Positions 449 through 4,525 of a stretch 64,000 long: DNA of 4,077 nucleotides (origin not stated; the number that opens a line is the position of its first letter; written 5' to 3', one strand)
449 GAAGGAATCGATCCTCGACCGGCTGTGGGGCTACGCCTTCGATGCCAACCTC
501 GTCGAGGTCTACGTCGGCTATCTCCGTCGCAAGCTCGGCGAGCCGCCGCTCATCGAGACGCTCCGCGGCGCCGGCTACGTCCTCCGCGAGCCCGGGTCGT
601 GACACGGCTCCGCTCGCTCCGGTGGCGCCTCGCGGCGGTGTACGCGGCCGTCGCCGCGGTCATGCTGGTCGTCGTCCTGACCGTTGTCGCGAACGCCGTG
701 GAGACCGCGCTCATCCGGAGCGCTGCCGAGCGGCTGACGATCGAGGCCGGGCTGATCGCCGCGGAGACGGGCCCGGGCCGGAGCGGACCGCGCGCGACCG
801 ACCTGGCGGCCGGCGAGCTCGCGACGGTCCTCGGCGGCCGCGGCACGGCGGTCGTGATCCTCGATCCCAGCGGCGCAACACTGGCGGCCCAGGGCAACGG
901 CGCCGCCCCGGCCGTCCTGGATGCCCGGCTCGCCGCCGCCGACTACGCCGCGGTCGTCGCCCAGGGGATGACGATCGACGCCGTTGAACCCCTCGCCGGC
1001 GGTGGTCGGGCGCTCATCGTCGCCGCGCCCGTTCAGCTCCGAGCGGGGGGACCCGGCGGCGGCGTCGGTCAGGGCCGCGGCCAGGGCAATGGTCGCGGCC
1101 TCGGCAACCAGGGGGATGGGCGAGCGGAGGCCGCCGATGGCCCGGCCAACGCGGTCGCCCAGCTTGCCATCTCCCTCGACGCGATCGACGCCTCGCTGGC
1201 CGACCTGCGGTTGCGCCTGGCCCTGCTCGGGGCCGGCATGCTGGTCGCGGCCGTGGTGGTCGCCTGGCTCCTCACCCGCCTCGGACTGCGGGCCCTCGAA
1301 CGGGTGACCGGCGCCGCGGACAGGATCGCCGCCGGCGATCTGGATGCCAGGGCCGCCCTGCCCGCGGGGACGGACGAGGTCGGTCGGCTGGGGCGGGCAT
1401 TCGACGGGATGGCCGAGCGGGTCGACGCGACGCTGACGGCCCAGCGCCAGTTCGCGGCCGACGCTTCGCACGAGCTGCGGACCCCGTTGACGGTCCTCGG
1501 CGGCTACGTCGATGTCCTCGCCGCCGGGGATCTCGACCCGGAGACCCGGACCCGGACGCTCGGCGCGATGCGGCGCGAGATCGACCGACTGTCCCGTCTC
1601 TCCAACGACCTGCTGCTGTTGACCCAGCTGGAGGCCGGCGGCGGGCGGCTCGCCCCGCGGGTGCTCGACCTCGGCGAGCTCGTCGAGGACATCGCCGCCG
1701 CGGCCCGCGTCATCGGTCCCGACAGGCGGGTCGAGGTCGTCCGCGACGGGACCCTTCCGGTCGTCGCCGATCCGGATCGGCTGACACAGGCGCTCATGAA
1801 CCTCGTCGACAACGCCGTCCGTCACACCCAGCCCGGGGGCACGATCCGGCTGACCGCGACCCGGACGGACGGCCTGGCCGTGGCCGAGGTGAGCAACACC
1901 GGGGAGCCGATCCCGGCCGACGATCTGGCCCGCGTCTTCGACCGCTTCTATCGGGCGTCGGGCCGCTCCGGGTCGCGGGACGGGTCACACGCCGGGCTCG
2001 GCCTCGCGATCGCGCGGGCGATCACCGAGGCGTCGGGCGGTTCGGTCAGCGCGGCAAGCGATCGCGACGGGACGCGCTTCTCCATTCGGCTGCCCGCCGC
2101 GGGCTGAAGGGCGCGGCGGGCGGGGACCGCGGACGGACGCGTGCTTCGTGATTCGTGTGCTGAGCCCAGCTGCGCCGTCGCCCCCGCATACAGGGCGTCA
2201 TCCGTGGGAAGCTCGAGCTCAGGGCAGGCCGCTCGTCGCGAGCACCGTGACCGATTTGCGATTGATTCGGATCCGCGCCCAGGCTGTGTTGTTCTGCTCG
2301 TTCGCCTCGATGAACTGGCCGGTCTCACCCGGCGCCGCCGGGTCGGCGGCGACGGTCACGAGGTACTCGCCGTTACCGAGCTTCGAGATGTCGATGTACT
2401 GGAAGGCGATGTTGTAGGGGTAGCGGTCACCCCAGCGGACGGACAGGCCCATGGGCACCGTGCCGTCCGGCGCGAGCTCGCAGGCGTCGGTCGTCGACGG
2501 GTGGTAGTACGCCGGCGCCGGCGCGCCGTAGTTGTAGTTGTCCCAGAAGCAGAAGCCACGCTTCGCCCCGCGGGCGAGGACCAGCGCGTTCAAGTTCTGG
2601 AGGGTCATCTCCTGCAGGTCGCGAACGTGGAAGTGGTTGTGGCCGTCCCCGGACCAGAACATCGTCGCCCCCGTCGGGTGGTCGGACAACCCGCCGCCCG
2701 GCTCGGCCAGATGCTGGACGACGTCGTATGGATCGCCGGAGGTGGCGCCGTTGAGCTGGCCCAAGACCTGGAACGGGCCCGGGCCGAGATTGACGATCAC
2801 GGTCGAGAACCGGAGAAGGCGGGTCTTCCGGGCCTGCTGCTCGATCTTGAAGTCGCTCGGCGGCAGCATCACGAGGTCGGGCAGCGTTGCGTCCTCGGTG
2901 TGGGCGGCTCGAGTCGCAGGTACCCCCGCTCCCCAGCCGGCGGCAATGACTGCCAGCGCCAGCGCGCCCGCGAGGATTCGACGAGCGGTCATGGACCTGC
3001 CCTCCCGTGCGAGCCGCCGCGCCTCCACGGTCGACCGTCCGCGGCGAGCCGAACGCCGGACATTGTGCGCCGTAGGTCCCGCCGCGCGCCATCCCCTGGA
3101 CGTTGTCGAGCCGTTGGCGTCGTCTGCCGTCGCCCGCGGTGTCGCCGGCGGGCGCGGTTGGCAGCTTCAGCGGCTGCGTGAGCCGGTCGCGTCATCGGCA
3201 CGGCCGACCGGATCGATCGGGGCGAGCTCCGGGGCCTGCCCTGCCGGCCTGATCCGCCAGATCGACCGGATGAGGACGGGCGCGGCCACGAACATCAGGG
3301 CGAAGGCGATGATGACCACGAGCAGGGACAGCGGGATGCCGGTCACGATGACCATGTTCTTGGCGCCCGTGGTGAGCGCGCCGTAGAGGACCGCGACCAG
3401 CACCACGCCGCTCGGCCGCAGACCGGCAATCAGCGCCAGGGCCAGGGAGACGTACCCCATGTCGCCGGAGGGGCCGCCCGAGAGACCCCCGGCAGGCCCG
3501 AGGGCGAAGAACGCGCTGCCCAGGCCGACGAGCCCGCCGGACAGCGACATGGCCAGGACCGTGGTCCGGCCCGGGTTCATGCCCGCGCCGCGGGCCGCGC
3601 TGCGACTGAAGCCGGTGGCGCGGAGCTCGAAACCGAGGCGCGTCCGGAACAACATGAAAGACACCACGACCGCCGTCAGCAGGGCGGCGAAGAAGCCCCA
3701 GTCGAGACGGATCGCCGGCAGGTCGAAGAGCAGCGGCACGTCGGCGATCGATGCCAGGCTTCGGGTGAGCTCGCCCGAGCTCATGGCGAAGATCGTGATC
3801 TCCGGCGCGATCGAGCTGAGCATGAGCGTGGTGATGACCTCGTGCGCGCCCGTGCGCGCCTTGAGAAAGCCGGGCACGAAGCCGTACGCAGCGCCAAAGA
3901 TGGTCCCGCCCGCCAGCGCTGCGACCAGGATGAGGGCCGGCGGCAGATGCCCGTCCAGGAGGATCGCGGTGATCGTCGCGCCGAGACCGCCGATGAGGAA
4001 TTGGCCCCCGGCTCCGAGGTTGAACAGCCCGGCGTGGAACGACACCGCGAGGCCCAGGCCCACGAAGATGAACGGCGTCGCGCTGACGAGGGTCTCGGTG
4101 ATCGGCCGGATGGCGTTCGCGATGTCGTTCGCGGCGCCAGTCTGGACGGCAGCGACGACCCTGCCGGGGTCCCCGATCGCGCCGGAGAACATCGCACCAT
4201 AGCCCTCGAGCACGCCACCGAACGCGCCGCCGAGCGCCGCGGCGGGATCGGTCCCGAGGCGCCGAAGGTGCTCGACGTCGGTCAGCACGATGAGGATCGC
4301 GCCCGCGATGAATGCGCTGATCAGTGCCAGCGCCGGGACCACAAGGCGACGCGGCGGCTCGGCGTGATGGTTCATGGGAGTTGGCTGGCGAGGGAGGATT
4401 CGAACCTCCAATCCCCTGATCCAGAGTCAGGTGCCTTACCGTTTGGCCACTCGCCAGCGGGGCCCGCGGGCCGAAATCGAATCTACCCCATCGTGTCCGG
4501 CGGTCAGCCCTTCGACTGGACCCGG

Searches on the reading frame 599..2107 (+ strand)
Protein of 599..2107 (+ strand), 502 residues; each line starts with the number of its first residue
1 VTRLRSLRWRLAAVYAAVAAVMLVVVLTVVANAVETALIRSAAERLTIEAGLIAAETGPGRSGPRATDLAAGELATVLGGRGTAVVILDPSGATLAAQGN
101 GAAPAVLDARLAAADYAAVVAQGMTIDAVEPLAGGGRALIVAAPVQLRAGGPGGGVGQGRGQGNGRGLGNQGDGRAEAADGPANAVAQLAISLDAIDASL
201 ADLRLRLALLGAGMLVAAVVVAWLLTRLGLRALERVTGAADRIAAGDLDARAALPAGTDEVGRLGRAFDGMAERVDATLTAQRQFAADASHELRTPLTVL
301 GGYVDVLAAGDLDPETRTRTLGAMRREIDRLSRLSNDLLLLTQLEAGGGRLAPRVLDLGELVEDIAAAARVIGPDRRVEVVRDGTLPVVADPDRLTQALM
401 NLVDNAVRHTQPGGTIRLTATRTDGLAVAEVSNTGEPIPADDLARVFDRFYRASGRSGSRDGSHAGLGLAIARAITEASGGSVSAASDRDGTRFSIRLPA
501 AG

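Call 69: search_protein_families(library=pfam, proteins=[window:599-2107:+], max_evalue=0.00001)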
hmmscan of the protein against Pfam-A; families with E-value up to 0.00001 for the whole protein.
window:599-2107:+ (502 aa): 3 families
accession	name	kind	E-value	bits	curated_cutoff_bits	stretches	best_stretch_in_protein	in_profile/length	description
PF02518.31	HATPase_c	-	9.3e-26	90.9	26.4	1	391-500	2-109/111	Histidine kinase-, DNA gyrase B-, and HSP90-like ATPase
PF00512.31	HisKA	-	1.3e-17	64.1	26.9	1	281-347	1-66/66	His Kinase A (phospho-acceptor) domain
PF00672.30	HAMP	-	1.6e-13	51.1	25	1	224-275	1-51/53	HAMP domain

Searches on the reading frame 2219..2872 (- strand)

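Call 69: search_protein_families(library=pfam, proteins=[window:2219-2872:-], max_evalue=0.00001)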
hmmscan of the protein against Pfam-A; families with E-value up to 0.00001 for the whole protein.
window:2219-2872:- (217 aa): 1 family
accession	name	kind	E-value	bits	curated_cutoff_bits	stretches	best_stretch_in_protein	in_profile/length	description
PF01186.22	Lysyl_oxidase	-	1.5e-10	41.5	20.4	1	76-210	82-201/204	Lysyl oxidase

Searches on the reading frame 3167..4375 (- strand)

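Call 69: search_protein_families(library=pfam, proteins=[window:3167-4375:-], max_evalue=0.00001)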
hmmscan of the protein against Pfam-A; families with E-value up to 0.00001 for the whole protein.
window:3167-4375:- (402 aa): 1 family
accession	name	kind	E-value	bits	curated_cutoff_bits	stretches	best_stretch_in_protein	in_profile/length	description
PF02653.21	BPD_transp_2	-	2.5e-27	96.2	26.8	1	93-364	3-268/269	Branched-chain amino acid transport system / permease component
